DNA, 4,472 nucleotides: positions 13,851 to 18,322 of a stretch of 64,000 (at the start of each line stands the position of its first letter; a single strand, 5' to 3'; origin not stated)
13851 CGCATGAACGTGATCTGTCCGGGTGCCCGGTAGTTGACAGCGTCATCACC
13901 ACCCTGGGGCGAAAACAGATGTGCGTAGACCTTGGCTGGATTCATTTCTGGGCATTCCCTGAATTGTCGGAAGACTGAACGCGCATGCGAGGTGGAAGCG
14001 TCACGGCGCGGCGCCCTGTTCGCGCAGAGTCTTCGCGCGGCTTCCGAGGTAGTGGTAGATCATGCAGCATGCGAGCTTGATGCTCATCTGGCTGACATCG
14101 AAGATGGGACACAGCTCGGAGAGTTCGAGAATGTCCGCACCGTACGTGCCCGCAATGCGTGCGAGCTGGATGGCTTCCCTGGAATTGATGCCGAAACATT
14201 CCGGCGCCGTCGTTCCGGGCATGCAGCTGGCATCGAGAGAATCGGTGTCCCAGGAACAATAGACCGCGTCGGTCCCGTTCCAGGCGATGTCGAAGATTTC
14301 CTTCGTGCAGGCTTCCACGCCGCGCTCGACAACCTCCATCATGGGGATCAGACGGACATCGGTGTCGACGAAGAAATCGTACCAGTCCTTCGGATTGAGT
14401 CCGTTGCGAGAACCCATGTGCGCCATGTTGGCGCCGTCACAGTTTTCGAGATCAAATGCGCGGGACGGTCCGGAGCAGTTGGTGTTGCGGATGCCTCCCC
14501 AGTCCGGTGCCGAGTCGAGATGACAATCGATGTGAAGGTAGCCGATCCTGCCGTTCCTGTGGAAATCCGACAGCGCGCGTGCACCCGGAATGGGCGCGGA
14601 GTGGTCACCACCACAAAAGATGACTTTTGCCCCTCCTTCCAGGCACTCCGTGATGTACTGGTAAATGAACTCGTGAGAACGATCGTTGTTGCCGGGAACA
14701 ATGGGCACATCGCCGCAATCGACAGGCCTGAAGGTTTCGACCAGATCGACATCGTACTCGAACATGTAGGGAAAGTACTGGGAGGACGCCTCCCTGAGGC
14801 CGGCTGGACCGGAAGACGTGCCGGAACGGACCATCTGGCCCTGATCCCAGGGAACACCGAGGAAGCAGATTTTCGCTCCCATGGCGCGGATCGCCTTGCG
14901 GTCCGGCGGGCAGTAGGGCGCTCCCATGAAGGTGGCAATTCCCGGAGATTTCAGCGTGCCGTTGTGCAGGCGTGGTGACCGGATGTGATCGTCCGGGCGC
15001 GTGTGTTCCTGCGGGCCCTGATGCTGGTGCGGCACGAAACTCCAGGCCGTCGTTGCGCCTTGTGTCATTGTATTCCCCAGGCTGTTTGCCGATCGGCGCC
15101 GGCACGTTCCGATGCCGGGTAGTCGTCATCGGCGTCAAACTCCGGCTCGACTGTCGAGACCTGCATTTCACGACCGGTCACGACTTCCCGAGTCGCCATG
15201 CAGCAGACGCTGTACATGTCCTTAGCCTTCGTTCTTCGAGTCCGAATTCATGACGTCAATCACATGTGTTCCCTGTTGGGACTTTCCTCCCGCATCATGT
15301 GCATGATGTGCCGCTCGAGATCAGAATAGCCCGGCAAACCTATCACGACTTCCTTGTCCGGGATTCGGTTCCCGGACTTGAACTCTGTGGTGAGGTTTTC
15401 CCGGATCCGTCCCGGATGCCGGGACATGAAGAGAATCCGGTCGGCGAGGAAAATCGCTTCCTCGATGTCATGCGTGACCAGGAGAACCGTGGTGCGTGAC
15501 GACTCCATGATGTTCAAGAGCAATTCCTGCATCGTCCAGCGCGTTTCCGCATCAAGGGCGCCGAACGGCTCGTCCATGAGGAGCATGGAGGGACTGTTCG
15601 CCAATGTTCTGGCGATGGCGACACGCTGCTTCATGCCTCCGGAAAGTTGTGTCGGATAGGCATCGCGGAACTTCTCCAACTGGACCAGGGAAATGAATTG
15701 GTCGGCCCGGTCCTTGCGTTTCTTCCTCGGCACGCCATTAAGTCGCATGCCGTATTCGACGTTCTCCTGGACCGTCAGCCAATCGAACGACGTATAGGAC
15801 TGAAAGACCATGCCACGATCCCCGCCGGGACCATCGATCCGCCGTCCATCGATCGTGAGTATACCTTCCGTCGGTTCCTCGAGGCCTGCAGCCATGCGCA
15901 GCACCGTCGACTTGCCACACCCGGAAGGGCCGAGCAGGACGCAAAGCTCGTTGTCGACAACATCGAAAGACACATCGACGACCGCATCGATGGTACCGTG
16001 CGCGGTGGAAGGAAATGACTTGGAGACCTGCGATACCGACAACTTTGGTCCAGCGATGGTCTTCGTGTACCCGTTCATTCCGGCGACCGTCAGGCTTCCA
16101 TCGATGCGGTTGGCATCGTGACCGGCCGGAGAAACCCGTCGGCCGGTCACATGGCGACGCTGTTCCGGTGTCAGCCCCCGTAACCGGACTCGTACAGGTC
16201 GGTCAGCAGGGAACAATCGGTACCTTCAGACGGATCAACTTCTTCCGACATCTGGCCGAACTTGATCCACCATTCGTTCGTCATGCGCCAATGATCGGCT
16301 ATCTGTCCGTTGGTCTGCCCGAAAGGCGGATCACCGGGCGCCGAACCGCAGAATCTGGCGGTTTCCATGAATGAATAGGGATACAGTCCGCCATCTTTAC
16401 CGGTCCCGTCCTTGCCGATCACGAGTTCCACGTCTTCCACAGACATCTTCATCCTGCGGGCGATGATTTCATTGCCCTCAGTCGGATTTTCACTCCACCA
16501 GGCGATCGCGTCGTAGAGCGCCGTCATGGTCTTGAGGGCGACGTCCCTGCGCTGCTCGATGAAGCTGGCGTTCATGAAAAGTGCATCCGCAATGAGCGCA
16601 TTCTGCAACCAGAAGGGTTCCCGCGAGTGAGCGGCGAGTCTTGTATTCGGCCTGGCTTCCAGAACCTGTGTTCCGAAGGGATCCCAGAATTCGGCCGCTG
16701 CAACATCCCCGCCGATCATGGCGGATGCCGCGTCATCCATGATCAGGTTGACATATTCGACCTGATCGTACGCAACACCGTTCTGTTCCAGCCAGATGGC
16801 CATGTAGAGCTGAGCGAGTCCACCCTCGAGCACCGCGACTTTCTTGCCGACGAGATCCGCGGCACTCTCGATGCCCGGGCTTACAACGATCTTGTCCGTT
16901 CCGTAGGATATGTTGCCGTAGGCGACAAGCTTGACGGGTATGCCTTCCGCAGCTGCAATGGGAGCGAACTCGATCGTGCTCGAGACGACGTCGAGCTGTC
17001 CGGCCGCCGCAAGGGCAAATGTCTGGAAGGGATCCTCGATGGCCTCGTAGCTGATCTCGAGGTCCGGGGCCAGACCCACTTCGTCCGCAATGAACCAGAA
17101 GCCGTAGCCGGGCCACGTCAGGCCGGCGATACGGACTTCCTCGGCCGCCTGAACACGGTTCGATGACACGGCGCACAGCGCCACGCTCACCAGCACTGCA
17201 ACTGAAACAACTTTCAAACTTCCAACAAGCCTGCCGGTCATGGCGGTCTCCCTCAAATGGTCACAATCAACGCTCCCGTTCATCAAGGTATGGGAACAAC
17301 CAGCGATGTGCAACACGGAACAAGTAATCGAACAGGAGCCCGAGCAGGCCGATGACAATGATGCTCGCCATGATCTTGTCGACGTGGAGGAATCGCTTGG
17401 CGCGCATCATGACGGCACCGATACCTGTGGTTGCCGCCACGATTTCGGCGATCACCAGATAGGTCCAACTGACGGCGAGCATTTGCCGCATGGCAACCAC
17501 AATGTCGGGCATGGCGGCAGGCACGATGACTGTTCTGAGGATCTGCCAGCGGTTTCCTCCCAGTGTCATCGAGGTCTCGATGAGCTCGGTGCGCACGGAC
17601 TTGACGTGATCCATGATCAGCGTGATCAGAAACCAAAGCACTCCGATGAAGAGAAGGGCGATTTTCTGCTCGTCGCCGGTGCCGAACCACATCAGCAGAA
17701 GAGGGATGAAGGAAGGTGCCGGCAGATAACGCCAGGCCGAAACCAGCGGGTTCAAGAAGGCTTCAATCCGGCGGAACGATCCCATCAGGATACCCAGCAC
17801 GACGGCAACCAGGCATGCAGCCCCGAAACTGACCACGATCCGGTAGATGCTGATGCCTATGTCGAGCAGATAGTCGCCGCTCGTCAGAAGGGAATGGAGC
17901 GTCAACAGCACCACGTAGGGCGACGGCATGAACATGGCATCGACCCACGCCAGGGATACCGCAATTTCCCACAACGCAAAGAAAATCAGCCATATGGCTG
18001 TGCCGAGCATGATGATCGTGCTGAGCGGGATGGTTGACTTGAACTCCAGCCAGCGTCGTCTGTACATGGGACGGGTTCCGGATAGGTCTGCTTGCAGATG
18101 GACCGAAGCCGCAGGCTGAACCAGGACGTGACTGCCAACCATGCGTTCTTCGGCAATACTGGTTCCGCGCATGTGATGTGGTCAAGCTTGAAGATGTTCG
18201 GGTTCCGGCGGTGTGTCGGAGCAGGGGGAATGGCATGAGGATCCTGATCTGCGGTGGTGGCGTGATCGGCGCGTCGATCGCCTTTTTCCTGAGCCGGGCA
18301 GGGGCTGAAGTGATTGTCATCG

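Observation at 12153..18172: One co-directional operon links a NitT/TauT ABC importer, an arginase-fold enzyme pair and urease structural genes: a candidate uptake-to-ammonia pathway for a guanidino compound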

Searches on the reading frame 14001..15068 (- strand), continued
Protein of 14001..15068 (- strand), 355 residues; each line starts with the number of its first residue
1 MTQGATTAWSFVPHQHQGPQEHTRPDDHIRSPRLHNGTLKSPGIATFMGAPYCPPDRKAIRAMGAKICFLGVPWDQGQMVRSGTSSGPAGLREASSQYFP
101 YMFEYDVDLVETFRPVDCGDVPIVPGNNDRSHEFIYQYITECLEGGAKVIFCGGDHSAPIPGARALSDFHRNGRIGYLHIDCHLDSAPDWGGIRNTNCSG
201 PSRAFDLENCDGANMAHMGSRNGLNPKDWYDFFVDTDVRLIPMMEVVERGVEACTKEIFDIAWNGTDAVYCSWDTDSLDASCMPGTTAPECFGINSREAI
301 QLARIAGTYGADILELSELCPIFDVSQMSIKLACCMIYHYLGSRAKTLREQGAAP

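Call 59: search_protein_families(library=pfam, proteins=[L062:5220-6065:+, L062:6431-7432:+, L062:8787-9575:+, L062:12215-13318:+, L062:13245-14237:+, L062:14237-15025:+, L062:14245-16095:+, L062:16114-16761:+, L062:17332-18261:-, L062:19853-20719:+], max_evalue=0.001)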
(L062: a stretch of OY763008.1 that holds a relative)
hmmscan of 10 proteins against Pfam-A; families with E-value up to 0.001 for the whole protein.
L062:5220-6065:+ (281 aa): 4 families
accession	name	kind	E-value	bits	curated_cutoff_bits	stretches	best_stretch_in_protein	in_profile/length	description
PF13561.12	adh_short_C2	-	6.3e-55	186.8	27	1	20-251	5-235/236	Enoyl-(Acyl carrier protein) reductase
PF00106.31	adh_short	-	1.1e-41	142.9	26.6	1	12-200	1-189/195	short chain dehydrogenase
PF08659.16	KR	-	1.4e-12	48.3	22.6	1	14-179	3-168/180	KR domain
PF01370.27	Epimerase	-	1e-06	28.8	20.9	1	14-107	1-83/240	NAD dependent epimerase/dehydratase family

L062:6431-7432:+ (333 aa): 1 family
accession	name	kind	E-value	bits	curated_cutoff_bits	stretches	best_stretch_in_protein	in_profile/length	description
PF00487.30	FA_desaturase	-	2.4e-36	126.3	29.7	1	69-305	2-244/253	Fatty acid desaturase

L062:8787-9575:+ (262 aa): 1 family
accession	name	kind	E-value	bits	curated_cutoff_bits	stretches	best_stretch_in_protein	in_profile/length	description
PF02492.25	cobW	-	5.3e-22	78.7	20.7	1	59-219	3-179/180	CobW/HypB/UreG, nucleotide-binding domain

L062:12215-13318:+ (367 aa): 4 families
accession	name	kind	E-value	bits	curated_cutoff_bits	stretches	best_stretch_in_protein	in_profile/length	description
PF13416.11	SBP_bac_8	-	3.7e-21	76.6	27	1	61-322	5-266/279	Bacterial extracellular solute-binding protein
PF01547.30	SBP_bac_1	-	1.7e-13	51.7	26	1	62-303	17-306/307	Bacterial extracellular solute-binding protein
PF13343.11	SBP_bac_6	-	8.3e-12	45.5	24.6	1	108-333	26-236/245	Bacterial extracellular solute-binding protein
PF13531.11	SBP_bac_11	-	3.4e-06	27.4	25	1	218-306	132-221/227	Bacterial extracellular solute-binding protein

L062:13245-14237:+ (330 aa): 1 family
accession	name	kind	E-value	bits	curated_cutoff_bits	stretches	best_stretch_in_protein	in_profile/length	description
PF00528.27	BPD_transp_1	-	6.4e-07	29.7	26.4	1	133-319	2-173/184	Binding-protein-dependent transport system inner membrane component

L062:14237-15025:+ (262 aa): 1 family
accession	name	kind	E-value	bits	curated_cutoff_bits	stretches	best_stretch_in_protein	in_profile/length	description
PF00528.27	BPD_transp_1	-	2.4e-05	24.6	26.4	1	80-255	3-174/184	Binding-protein-dependent transport system inner membrane component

L062:14245-16095:+ (616 aa): 5 families
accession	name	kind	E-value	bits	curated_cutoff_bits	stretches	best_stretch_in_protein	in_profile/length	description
PF00005.33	ABC_tran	-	3.6e-36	125.2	25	1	281-423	1-136/137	ABC transporter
PF08402.16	TOBE_2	-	7.9e-09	36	21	1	537-614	1-76/76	TOBE domain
PF13304.12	AAA_21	-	4.1e-05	24.2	27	0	293-314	1-22/304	AAA domain, putative AbiEii toxin, Type IV TA system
PF09818.15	ABC_ATPase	-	9.7e-05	22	23.2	0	394-472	156-234/283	P-loop domain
PF13401.12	AAA_22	-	0.00056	20.7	27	0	290-444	4-113/130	AAA domain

L062:16114-16761:+ (215 aa): 2 families
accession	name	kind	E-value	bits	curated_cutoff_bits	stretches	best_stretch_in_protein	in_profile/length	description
PF00440.29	TetR_N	-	1.4e-11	44.4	24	1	28-73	1-46/47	Bacterial regulatory proteins, tetR family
PF13977.11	TetR_C_6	-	4.4e-08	33.7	27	1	103-208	8-114/115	BetI-type transcriptional repressor, C-terminal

L062:17332-18261:- (309 aa): 4 families
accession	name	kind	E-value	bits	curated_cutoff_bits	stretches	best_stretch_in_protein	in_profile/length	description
PF04471.18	Mrr_cat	-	3.8e-31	108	21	1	163-281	5-115/115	Restriction endonuclease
PF14338.12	Mrr_N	-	2.9e-26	91.9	29.5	1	6-91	1-86/87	Mrr N-terminal domain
PF22722.2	NA-iREase1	-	2.5e-10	40.7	27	1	190-277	18-104/106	NACHT-associated inactive Restriction Endonuclease 1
PF13156.12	Mrr_cat_2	-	5.7e-05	23.5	22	1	194-279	27-112/127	Restriction endonuclease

L062:19853-20719:+ (288 aa): 0 families

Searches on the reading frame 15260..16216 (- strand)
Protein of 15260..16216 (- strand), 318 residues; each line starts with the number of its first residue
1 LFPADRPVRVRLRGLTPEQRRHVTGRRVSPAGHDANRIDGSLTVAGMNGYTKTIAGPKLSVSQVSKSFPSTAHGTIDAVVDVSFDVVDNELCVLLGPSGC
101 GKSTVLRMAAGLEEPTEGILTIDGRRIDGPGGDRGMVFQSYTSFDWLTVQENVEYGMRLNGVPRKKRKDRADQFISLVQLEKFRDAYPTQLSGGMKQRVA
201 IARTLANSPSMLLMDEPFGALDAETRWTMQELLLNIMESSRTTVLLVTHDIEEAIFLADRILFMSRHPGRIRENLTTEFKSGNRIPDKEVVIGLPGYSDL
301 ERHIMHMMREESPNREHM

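Call 3: search_protein_families(library=pfam, proteins=[window:15260-16216:-])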
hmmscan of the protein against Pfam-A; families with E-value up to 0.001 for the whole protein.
window:15260-16216:- (318 aa): 3 families
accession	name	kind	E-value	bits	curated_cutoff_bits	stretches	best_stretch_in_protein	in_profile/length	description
PF00005.33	ABC_tran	-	1.6e-32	113.4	25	1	81-218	3-136/137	ABC transporter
PF13304.12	AAA_21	-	1.7e-05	25.5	27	0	186-251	233-300/304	AAA domain, putative AbiEii toxin, Type IV TA system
PF03215.21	Rad17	-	0.00096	19.6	23.8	0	89-109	45-65/186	Rad17 P-loop domain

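Call 4: search_protein_families(library=ncbifam, proteins=[window:15260-16216:-])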
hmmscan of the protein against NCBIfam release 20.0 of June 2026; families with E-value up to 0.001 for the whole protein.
window:15260-16216:- (318 aa): 188 families (the best 25 are shown)
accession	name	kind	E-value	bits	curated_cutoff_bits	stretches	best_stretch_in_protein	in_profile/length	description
NF008421.0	PRK11248.1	equivalog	2.1e-71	240.4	357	1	76-280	14-218/255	taurine ABC transporter ATP-binding subunit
NF040729.1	ABC_ATP_SaoA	equivalog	1.5e-70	237.4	360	1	58-280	1-222/248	ABC transporter ATP-binding protein SaoA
TIGR01184.1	ntrCD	subfamily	1.5e-63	214.5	291.8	1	81-306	3-228/230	nitrate ABC transporter ATP-binding protein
TIGR03265.1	PhnT2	equivalog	2.1e-63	214.7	457.7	1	58-266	4-210/353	putative 2-aminoethylphosphonate ABC transporter ATP-binding protein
TIGR01186.1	proV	subfamily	6.6e-59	199.8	326.6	1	74-265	4-204/363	betaine/proline/choline family ABC transporter ATP-binding protein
TIGR00968.1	3a0106s01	subfamily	7.7e-59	199.1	342.75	1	61-271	3-209/237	sulfate ABC transporter ATP-binding protein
TIGR01187.1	potA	subfamily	1.1e-56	192.3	355.6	1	94-271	1-179/325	polyamine ABC transporter ATP-binding protein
NF006987.0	PRK09452.1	equivalog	6.9e-56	189.6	482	1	59-272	18-227/378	spermidine/putrescine ABC transporter ATP-binding protein PotA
NF008653.0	PRK11650.1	subfamily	1.7e-55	188.5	432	1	58-266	3-210/357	sn-glycerol-3-phosphate ABC transporter ATP-binding protein UgpC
NF008621.0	PRK11607.1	equivalog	1.6e-52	178.6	613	1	51-266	12-225/377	putrescine ABC transporter ATP-binding subunit PotG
NF008513.0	PRK11432.1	equivalog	1.4e-50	172.2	496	1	74-266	17-212/351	ferric ABC transporter ATP-binding protein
NF008105.0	PRK10851.1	equivalog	1.6e-50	171.8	502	1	61-266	5-212/362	sulfate/thiosulfate ABC transporter ATP-binding protein CysA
NF043075.1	MMSYN1_0197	equivalog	9.8e-50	169.4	550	1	78-266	17-208/341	spermidine/putrescine ABC transporter ATP-binding protein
NF008233.0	PRK11000.1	equivalog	1.5e-49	168.8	568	1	72-264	12-207/369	maltose/maltodextrin ABC transporter ATP-binding protein MalK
TIGR03415.1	ABC_choXWV_ATP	equivalog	4e-49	167.6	483.75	2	135-265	109-239/382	choline ABC transporter ATP-binding protein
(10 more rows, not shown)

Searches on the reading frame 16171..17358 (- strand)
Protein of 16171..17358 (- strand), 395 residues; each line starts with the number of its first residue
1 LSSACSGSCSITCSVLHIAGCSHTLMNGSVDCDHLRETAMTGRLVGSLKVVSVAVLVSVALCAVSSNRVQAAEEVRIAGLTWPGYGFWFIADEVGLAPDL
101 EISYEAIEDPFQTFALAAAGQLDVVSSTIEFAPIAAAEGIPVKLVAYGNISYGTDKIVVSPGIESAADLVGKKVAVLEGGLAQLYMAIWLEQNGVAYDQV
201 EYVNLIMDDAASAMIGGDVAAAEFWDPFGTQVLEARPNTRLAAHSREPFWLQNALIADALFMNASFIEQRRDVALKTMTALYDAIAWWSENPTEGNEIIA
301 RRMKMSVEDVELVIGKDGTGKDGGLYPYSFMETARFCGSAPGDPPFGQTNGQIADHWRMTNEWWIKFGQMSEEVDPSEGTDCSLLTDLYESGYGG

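Call 3: search_protein_families(library=pfam, proteins=[window:16171-17358:-])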
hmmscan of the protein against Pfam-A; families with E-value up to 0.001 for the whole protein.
window:16171-17358:- (395 aa): 2 families
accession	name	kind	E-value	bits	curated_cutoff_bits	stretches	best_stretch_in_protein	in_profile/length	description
PF09084.16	NMT1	-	6.6e-14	52.8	20.5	1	99-294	20-215/216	NMT1/THI5 like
PF13379.11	NMT1_2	-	9.2e-09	35.9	24.7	1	118-297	53-246/252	NMT1-like family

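Call 4: search_protein_families(library=ncbifam, proteins=[window:16171-17358:-])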
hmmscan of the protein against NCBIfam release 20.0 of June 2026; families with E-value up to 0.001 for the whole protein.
window:16171-17358:- (395 aa): 7 families
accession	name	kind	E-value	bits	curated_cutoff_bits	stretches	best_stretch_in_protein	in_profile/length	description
TIGR01728.1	SsuA_fam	subfamily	2.1e-26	92.8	163.5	1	115-313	46-241/290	aliphatic sulfonate ABC transporter substrate-binding protein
NF040735.1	SBP_SaoX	equivalog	3.7e-17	62.4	300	1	90-306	20-236/330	ABC transporter substrate-binding subunit SaoX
TIGR03427.1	ABC_peri_uca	equivalog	5.6e-13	48.7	333.9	1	99-310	34-240/328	putative urea ABC transporter substrate-binding protein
TIGR01729.1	taurine_ABC_bnd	equivalog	8.1e-08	32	304.25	1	120-233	47-162/300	taurine ABC transporter substrate-binding protein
NF008588.0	PRK11553.1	subfamily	7.1e-07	28.5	299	1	138-234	94-192/319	aliphatic sulfonate ABC transporter substrate-binding protein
NF008553.0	PRK11480.1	equivalog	2.5e-05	23.6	490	1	130-230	79-181/320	taurine ABC transporter substrate-binding protein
TIGR02122.1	TRAP_TAXI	subfamily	0.00083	18.3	84.35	0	161-222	131-194/320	TAXI family TRAP transporter solute-binding subunit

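Call 42: search_solved_structures(query=window:16171-17241:-, max_evalue=0.001)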
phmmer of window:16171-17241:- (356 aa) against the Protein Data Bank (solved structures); distinct sequences matched with E-value up to 0.001: 2.
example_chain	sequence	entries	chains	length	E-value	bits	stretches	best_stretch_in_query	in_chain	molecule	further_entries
6ssy_A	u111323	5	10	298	0.00013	24.7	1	80-196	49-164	Taurine-binding periplasmic protein | Taurine ABC transporter substrate-binding protein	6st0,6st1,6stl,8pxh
2x26_A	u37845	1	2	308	0.00051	22.8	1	76-193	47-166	PERIPLASMIC ALIPHATIC SULPHONATES-BINDING PROTEIN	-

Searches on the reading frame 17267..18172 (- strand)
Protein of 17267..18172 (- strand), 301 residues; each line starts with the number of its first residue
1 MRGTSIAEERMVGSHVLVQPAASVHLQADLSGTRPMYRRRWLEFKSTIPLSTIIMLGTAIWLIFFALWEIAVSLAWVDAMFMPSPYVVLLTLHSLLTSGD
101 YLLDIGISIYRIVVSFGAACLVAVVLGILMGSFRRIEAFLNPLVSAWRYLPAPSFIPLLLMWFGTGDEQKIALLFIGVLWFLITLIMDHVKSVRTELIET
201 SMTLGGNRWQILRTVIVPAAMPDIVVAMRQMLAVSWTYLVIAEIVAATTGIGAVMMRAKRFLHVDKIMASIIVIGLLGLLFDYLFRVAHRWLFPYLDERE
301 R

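Call 3: search_protein_families(library=pfam, proteins=[window:17267-18172:-])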
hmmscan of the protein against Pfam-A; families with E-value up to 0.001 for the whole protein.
window:17267-18172:- (301 aa): 1 family
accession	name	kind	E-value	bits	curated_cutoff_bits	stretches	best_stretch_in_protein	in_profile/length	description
PF00528.27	BPD_transp_1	-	6.4e-22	78.6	26.4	1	123-294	1-180/184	Binding-protein-dependent transport system inner membrane component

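Call 4: search_protein_families(library=ncbifam, proteins=[window:17267-18172:-])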
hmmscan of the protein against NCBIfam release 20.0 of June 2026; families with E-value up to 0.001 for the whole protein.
window:17267-18172:- (301 aa): 13 families
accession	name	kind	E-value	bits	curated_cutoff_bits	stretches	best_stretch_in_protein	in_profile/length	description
NF007545.0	PRK10160.1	equivalog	1.7e-40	139.2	342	1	44-298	14-273/275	taurine ABC transporter permease TauC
NF040733.1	ABC_perm_U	equivalog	2.2e-36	125.6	295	1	59-292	13-245/251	ABC transporter permease subunit SaoP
NF008470.0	PRK11365.1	equivalog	5.7e-33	114.4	347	1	61-290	15-247/263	aliphatic sulfonate ABC transporter permease SsuC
TIGR01183.1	ntrB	equivalog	2.7e-21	76.2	209.05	1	102-284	16-198/202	nitrate ABC transporter permease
TIGR03416.1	ABC_choXWV_perm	equivalog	3.8e-13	49.5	363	1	64-284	48-266/267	choline ABC transporter permease subunit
NF008196.0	PRK10952.1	equivalog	5.5e-11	41.9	439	1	114-284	155-324/356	glycine betaine/L-proline ABC transporter permease ProW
TIGR02139.1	permease_CysT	equivalog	5.4e-06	26.2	246.1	1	171-256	137-225/265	sulfate ABC transporter permease subunit CysT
TIGR02138.1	phosphate_pstC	equivalog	1e-05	24.7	196.45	1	172-272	157-253/296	phosphate ABC transporter permease subunit PstC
NF045473.1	Opp1C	equivalog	2.6e-05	23.8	350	1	105-242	67-204/267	nickel/cobalt ABC transporter permease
NF007047.0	PRK09500.1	equivalog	0.00028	20.6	326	1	179-247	140-208/257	spermidine/putrescine ABC transporter permease PotC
NF043073.1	MMSYN1_0195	equivalog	0.00031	19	1250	1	181-242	142-202/1021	spermidine/putrescine ABC transporter permease/substrate-binding protein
TIGR01097.1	PhnE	equivalog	0.00053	19.5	216.7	1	60-291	15-250/252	phosphonate ABC transporter, permease protein PhnE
NF011624.0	PRK15050.1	equivalog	0.00084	18.5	247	1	186-271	180-266/297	2-aminoethylphosphonate ABC transporter permease subunit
